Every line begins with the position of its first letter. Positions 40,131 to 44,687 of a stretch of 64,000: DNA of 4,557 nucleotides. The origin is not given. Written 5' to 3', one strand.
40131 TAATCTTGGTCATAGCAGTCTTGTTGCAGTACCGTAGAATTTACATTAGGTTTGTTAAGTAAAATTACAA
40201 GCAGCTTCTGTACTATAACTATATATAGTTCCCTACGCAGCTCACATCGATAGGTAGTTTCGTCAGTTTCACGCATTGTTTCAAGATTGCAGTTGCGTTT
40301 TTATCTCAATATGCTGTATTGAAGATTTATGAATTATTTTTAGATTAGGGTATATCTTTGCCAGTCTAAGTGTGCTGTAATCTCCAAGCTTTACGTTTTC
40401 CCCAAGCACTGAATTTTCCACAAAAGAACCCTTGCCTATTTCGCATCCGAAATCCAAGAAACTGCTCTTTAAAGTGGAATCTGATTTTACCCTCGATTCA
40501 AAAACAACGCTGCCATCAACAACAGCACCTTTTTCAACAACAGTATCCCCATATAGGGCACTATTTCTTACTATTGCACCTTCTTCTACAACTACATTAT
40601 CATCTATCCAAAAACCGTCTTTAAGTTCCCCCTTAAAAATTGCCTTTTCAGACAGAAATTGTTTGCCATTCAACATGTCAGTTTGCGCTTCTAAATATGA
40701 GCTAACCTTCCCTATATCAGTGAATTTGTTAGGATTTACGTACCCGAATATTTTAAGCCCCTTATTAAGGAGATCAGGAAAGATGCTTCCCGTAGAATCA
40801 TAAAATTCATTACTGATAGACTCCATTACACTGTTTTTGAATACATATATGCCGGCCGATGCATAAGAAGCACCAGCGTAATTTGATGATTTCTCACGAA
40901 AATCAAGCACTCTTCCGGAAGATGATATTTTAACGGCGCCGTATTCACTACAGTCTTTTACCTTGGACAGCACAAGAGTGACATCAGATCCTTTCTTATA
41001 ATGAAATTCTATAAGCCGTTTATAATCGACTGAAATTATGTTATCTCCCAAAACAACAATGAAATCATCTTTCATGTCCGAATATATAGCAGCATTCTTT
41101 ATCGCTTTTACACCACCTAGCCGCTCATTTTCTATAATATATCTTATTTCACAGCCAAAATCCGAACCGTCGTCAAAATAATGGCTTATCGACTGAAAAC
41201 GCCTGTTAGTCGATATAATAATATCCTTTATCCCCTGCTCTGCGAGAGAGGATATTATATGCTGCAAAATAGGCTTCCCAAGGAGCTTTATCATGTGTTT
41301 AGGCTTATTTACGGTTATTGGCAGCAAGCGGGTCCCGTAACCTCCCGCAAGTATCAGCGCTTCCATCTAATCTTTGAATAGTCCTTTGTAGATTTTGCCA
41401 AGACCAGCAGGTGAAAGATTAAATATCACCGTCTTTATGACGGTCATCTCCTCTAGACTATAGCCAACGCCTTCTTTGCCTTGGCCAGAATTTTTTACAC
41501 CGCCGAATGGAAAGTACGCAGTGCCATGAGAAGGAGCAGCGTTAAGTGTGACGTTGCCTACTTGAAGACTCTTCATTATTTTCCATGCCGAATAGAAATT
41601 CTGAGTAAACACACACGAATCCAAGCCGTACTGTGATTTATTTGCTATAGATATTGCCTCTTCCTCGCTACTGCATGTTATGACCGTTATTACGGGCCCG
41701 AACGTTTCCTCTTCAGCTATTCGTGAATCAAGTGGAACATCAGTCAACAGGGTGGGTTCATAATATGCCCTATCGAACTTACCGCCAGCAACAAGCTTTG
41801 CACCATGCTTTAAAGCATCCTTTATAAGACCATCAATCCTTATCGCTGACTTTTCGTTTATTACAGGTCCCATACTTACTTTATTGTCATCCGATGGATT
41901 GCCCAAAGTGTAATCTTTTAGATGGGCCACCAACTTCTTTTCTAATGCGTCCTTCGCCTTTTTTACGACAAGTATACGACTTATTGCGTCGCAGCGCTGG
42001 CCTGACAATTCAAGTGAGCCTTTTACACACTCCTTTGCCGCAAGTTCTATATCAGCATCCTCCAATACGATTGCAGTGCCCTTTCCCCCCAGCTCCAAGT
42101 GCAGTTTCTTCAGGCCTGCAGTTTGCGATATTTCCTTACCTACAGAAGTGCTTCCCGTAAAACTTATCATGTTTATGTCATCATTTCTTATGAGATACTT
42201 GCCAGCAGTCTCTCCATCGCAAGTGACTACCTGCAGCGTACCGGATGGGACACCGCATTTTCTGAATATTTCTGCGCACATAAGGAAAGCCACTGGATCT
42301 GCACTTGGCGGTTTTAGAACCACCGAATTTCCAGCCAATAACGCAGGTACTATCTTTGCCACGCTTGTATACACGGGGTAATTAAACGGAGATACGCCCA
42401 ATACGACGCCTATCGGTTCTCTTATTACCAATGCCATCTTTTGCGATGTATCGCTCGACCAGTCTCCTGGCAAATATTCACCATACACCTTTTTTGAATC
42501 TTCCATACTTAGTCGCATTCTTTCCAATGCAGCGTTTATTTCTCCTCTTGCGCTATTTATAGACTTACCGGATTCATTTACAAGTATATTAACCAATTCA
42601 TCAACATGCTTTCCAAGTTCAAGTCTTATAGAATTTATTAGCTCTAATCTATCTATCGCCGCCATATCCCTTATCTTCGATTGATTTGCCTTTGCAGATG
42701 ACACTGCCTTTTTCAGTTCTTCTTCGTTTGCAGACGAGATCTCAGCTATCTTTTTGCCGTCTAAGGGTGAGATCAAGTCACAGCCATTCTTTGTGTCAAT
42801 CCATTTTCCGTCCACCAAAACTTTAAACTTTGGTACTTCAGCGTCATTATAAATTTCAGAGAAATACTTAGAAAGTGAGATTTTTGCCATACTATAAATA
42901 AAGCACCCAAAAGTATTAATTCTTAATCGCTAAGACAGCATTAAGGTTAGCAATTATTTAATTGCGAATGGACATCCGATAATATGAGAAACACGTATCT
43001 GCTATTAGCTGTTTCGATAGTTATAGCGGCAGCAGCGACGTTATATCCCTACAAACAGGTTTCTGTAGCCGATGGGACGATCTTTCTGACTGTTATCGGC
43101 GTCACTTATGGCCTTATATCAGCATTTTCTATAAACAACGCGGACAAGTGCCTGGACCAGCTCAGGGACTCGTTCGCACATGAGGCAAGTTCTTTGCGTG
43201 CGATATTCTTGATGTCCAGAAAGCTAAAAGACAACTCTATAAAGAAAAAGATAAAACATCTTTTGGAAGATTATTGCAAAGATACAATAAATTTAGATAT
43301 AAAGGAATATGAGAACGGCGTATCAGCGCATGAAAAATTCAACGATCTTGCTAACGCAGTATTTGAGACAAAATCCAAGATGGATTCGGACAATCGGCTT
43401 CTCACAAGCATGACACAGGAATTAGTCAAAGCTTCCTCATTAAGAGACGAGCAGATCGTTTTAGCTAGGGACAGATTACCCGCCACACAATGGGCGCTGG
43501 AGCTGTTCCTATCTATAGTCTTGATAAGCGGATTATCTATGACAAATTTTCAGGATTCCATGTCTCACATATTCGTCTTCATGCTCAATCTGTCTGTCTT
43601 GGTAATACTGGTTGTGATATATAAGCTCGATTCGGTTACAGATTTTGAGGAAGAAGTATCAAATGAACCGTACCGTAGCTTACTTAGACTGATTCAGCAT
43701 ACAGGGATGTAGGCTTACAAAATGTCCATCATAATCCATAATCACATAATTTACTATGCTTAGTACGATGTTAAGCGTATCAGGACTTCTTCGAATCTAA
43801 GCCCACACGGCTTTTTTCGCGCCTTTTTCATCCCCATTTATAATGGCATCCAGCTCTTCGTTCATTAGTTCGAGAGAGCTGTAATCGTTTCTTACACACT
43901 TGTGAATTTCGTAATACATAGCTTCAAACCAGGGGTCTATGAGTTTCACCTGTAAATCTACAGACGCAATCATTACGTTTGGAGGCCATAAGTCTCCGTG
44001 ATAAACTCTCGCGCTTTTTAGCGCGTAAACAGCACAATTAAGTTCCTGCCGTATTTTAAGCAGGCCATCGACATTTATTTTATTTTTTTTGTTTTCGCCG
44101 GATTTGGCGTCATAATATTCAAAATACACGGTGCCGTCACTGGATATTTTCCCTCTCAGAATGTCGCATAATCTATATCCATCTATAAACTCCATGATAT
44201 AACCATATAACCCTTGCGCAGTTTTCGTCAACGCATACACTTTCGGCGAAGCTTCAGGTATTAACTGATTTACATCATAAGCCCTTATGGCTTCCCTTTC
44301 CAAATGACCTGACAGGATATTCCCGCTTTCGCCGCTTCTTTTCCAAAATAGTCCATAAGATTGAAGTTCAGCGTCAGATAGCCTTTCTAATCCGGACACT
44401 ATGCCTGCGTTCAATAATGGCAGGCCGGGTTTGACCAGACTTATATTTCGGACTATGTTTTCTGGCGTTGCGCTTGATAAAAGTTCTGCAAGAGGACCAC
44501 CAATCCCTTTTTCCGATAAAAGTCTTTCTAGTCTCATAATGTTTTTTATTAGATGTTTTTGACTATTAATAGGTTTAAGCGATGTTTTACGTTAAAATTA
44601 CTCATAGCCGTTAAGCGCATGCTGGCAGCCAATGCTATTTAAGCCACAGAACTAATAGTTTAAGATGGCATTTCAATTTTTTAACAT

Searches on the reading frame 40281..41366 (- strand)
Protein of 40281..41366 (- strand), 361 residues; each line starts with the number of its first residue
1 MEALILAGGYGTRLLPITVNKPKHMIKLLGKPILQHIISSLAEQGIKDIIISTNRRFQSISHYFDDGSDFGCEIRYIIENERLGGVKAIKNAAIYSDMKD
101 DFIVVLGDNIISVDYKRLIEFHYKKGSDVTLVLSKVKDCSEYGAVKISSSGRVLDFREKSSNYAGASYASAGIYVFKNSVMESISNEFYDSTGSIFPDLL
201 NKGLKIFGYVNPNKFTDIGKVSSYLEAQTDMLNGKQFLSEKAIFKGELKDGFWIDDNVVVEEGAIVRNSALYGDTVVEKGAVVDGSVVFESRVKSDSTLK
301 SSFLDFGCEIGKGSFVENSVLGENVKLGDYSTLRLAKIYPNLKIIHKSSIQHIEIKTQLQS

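Call 71: search_protein_families(library=pfam, proteins=[window:40281-41366:-], max_evalue=0.0001)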
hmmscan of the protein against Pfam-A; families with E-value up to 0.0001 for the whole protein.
window:40281-41366:- (361 aa): 7 families
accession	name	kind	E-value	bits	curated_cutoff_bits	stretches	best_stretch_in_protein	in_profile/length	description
PF00483.29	NTP_transferase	-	4e-51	174.4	21.2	1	3-232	2-243/245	Nucleotidyl transferase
PF12804.13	NTP_transf_3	-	1.5e-10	41.9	27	1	3-129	1-118/160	MobA-like NTP transferase domain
PF25084.1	LbH_EIF2B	-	5.7e-10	39.6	54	1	300-352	20-72/105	EIF2B subunit epsilon LbH domain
PF24894.1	Hexapep_GlmU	-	3e-08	34.2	23.3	0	259-313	26-80/104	GlmU-like, C-terminal hexapeptide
PF00132.30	Hexapep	-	7.2e-06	25.9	27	0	307-333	1-28/36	Bacterial transferase hexapeptide (six repeats)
PF25087.1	GMPPB_C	-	1e-05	25.6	39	1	262-344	16-100/110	GMPPB C-terminal domain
PF07959.18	Fucose_pyrophosphorylase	-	6.2e-05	22.5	34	0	195-333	224-341/418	Fucose pyrophosphorylase domain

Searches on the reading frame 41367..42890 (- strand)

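Call 19: search_protein_families(library=pfam, proteins=[window:41367-42890:-], max_evalue=0.001)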
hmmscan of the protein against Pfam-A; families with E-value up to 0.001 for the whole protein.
window:41367-42890:- (507 aa): 1 family
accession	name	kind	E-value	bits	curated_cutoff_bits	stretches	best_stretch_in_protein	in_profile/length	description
PF00171.27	Aldedh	-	7.8e-144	480.1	23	1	31-488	2-461/461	Aldehyde dehydrogenase family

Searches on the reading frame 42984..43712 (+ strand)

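Call 19: search_protein_families(library=pfam, proteins=[window:42984-43712:+], max_evalue=0.001)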
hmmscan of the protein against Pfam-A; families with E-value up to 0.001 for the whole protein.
window:42984-43712:+ (242 aa): 1 family
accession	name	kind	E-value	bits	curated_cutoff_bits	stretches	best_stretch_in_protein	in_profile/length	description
PF14023.12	Bestrophin-like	-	6.2e-20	72.2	32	1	32-216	31-218/232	Bestrophin-like domain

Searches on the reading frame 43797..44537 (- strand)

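Call 19: search_protein_families(library=pfam, proteins=[window:43797-44537:-], max_evalue=0.001)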
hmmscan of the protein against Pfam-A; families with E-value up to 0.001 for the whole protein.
window:43797-44537:- (246 aa): 1 family
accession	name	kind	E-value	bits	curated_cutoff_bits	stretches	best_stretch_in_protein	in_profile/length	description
PF07714.23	PK_Tyr_Ser-Thr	-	0.00069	19.4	23.1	1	111-202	76-146/258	Protein tyrosine and serine/threonine kinase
